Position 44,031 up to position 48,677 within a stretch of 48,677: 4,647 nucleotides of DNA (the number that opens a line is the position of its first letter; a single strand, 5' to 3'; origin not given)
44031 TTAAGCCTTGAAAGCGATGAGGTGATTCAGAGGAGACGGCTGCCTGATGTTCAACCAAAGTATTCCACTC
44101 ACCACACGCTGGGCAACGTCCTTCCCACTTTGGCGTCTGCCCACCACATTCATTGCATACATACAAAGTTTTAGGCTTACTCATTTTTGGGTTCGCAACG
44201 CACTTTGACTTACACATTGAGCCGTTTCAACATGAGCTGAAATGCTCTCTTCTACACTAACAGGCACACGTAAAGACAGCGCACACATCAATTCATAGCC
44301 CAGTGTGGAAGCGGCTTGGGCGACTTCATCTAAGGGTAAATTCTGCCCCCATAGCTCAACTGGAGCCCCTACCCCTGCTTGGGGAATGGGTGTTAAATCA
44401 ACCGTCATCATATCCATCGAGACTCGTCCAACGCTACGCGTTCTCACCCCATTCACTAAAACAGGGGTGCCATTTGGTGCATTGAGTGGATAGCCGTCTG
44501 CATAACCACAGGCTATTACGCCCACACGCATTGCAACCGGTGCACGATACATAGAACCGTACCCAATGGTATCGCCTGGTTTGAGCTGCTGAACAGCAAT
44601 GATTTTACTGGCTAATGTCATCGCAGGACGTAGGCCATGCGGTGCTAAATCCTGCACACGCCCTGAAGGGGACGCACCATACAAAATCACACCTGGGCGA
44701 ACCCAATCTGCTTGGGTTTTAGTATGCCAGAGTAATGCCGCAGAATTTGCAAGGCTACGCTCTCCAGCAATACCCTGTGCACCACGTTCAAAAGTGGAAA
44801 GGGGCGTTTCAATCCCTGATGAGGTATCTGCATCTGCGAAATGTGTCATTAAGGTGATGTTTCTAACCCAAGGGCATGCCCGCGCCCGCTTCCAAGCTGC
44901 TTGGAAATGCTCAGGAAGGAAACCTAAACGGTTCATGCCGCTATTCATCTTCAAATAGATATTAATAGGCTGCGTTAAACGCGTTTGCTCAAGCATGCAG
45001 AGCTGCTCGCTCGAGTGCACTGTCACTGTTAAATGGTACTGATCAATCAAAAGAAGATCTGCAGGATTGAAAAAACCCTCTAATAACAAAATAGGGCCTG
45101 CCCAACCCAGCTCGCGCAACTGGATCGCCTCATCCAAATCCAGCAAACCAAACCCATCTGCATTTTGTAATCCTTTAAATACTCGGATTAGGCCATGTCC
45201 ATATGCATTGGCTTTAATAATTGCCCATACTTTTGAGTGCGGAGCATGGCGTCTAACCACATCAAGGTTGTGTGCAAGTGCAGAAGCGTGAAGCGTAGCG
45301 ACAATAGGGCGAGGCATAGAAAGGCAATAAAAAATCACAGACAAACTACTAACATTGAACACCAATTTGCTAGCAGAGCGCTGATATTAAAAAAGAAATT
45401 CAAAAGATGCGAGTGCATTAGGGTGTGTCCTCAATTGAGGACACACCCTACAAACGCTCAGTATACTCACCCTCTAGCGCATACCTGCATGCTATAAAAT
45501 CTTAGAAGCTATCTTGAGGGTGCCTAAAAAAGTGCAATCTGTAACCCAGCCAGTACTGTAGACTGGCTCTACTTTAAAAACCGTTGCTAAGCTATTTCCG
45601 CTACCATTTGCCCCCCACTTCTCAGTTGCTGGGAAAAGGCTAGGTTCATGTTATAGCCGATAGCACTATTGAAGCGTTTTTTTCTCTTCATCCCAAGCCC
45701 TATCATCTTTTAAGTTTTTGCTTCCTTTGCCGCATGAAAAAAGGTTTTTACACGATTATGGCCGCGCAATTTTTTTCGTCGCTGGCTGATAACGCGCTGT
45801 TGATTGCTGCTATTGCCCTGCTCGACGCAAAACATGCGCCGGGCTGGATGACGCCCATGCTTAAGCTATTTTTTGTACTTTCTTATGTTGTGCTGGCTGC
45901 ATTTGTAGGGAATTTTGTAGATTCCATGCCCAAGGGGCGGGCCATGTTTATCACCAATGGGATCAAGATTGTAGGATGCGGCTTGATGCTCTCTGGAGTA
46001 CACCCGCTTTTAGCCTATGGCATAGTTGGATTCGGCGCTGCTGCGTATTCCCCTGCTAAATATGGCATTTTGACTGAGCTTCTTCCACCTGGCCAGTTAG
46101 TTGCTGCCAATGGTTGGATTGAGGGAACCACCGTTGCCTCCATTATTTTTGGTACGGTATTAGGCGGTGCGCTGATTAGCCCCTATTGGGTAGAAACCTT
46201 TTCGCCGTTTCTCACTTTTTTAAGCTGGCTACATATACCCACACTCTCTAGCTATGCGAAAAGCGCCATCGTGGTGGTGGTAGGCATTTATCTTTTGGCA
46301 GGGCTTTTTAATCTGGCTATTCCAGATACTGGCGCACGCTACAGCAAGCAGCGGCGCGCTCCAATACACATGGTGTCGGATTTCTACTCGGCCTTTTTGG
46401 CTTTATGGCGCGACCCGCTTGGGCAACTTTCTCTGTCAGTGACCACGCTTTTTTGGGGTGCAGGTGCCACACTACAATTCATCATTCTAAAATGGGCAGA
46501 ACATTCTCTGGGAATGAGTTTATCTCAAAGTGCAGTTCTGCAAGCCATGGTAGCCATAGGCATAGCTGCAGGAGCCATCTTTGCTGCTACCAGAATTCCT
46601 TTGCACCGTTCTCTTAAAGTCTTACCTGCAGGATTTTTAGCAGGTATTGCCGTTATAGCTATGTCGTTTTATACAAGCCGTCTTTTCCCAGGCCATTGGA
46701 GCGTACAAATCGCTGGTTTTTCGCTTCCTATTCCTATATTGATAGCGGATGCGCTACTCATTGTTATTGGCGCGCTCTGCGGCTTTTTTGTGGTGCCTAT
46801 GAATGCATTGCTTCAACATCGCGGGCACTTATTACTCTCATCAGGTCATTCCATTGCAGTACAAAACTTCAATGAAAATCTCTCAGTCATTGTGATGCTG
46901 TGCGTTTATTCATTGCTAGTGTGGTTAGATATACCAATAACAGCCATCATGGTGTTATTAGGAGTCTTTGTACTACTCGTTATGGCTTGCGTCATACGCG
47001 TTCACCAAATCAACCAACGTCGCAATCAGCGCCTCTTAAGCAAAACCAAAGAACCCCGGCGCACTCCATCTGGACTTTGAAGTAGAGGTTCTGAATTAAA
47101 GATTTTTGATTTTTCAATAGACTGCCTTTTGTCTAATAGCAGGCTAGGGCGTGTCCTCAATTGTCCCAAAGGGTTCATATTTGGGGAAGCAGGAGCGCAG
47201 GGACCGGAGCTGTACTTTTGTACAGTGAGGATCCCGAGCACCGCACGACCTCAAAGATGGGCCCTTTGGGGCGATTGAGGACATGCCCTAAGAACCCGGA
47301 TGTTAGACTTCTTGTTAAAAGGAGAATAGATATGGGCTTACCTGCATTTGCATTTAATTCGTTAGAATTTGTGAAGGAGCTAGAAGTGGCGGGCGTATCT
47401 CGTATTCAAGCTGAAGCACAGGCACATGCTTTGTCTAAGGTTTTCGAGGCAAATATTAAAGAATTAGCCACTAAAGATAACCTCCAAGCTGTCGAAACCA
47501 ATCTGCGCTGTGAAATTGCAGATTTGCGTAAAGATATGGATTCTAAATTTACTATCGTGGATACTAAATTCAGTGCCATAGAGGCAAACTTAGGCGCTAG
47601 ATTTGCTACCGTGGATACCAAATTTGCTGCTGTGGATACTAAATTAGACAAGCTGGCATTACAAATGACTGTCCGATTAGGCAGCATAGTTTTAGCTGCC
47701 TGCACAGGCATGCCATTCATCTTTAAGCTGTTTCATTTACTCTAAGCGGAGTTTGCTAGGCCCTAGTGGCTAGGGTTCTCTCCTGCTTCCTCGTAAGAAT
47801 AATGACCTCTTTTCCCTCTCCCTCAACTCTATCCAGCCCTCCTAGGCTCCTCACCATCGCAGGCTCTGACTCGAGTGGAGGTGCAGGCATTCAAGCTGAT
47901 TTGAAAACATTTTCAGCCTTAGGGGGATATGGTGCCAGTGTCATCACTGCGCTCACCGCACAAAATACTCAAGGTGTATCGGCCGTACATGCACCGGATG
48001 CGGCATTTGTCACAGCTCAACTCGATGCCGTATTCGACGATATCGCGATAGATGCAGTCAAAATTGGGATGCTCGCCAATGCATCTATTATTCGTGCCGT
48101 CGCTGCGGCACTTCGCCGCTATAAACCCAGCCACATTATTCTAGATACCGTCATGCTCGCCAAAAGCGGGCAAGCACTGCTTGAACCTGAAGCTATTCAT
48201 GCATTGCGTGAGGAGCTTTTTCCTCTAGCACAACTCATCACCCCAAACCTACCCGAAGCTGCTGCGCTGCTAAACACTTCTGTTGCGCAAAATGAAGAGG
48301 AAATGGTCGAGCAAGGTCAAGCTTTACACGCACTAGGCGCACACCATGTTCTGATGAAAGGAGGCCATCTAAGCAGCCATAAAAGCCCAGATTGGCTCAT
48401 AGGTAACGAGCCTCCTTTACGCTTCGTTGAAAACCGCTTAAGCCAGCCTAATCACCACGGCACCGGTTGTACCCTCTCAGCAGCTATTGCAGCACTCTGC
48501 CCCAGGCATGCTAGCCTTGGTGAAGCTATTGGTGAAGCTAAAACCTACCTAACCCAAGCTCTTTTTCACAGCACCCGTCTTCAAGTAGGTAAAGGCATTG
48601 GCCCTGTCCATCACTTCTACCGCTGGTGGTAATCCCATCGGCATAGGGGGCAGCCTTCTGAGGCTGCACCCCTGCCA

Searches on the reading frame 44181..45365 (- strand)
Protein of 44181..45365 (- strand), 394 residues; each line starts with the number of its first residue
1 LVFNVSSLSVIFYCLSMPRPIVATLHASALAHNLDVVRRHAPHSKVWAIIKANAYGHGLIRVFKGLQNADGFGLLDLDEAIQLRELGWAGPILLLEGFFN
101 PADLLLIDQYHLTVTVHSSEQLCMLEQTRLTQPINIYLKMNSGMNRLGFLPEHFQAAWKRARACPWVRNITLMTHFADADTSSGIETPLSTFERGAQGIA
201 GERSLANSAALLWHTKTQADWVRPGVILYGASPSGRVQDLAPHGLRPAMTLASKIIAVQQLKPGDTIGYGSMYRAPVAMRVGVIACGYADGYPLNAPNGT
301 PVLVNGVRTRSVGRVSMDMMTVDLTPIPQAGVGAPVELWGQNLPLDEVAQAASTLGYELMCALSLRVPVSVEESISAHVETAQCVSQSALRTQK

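Call 12: search_protein_families(library=ncbifam, proteins=[window:44181-45365:-], max_evalue=0.00001)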
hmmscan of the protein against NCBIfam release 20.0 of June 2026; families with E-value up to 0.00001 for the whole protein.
window:44181-45365:- (394 aa): 9 families
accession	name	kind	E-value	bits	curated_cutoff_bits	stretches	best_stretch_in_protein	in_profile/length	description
NF002970.2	PRK03646.1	exception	8.9e-173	574.3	600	1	17-371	1-355/356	catabolic alanine racemase DadX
TIGR00492.1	alr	equivalog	2.5e-114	382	168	1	21-369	3-365/369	alanine racemase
NF008897.0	PRK11930.1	equivalog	1.2e-58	198.9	804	1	27-367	466-815/822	bifunctional UDP-N-acetylmuramoyl-tripeptide:D-alanyl-D-alanine ligase/alanine racemase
NF033131.1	vanT-G-Cterm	exception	1.4e-57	195.3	460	1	25-368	7-365/368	serine racemase VanT catalytic subunit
NF033132.1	vanT-CELN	equivalog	1.4e-40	139.5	900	1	23-369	342-695/697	membrane-bound serine racemase VanT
NF033133.1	vanT-L-cat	exception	5.1e-36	124.6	750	1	27-370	14-364/366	serine racemase VanT-L catalytic subunit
NF000792.0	PRK00053.2-3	equivalog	7.4e-32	110.9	384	1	26-366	9-353/360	alanine racemase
NF000791.0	PRK00053.2-2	equivalog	1.7e-28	99.8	218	1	24-323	5-301/340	alanine racemase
NF009879.0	PRK13340.1-4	subfamily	7.2e-24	84.4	434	1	28-342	49-371/406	alanine racemase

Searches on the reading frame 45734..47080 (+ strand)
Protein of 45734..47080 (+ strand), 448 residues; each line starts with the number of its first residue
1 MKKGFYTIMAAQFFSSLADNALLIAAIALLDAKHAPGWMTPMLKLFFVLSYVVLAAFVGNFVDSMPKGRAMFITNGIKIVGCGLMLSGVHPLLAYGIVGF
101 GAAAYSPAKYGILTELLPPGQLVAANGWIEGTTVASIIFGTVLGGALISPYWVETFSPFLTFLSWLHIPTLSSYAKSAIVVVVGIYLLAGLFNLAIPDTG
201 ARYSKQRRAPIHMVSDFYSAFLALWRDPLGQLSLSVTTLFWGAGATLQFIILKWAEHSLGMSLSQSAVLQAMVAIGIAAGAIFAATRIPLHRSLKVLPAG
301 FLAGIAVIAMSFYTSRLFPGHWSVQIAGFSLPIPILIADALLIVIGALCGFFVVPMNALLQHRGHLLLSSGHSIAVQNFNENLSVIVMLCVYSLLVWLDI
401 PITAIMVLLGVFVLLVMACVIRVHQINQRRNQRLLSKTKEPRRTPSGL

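Call 12: search_protein_families(library=ncbifam, proteins=[window:45734-47080:+], max_evalue=0.00001)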
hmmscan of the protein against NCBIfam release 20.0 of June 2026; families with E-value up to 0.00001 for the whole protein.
window:45734-47080:+ (448 aa): 4 families
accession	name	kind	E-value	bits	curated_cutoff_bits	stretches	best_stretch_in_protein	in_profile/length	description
NF008397.0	PRK11195.1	equivalog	4.2e-177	589.3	297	1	1-434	1-406/414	lysophospholipid transporter LplT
NF006386.0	PRK08633.1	equivalog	4.7e-35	120.6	1221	1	3-422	9-408/1147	acyl-[ACP]--phospholipid O-acyltransferase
NF005291.0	PRK06814.1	equivalog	4.1e-25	87.9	1349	1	2-427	10-425/1140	acyl-[ACP]--phospholipid O-acyltransferase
TIGR00900.1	2A0121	subfamily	4.5e-10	39.4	319.6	1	5-149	1-152/364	H+ Antiporter protein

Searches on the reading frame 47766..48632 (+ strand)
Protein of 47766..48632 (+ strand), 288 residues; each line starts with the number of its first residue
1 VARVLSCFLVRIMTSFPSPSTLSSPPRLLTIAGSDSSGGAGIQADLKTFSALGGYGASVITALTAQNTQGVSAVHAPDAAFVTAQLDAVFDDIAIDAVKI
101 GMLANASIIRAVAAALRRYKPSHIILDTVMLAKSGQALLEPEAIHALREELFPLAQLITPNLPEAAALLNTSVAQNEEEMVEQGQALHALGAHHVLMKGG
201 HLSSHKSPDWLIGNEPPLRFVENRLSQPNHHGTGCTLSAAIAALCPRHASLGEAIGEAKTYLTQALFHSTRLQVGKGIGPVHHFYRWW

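Call 12: search_protein_families(library=ncbifam, proteins=[window:47766-48632:+], max_evalue=0.00001)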
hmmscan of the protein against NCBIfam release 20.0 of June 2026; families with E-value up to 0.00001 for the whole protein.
window:47766-48632:+ (288 aa): 11 families
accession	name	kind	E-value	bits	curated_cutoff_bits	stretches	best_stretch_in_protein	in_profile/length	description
TIGR00097.1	HMP-P_kinase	equivalog_domain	2.8e-97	325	204.95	1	29-284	2-254/254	bifunctional hydroxymethylpyrimidine kinase/phosphomethylpyrimidine kinase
NF011301.0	PRK14713.1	equivalog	3.3e-96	323.2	512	1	21-286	17-282/534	bifunctional hydroxymethylpyrimidine kinase/phosphomethylpyrimidine kinase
NF007070.0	PRK09517.1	equivalog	5.3e-87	292.9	761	1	24-284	240-500/755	multifunctional thiamine-phosphate pyrophosphorylase/synthase/phosphomethylpyrimidine kinase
NF006346.0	PRK08573.1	equivalog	6.7e-70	236.1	528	1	28-282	7-258/450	bifunctional hydroxymethylpyrimidine kinase/phosphomethylpyrimidine kinase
NF009259.0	PRK12616.1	equivalog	3.7e-54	184.2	390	1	28-283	6-262/270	bifunctional hydroxymethylpyrimidine kinase/phosphomethylpyrimidine kinase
NF009077.0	PRK12412.1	equivalog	6e-54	183.2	385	1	27-283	5-261/274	pyridoxine/pyridoxal/pyridoxamine kinase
NF009078.0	PRK12413.1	equivalog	3.2e-41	141.6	225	1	27-274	5-248/253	bifunctional hydroxymethylpyrimidine kinase/phosphomethylpyrimidine kinase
NF005491.0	PRK07105.1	equivalog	5.4e-14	52.2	231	1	40-274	20-262/286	pyridoxamine kinase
NF004398.0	PRK05756.1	equivalog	6.1e-10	38.9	292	1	94-267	75-255/287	pyridoxal kinase PdxY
TIGR00687.1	pyridox_kin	equivalog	1.2e-09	38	144.5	1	94-268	75-257/288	pyridoxal kinase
NF006034.0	PRK08176.1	equivalog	1.2e-07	31.3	342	1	95-271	89-269/283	pyridoxine/pyridoxal/pyridoxamine kinase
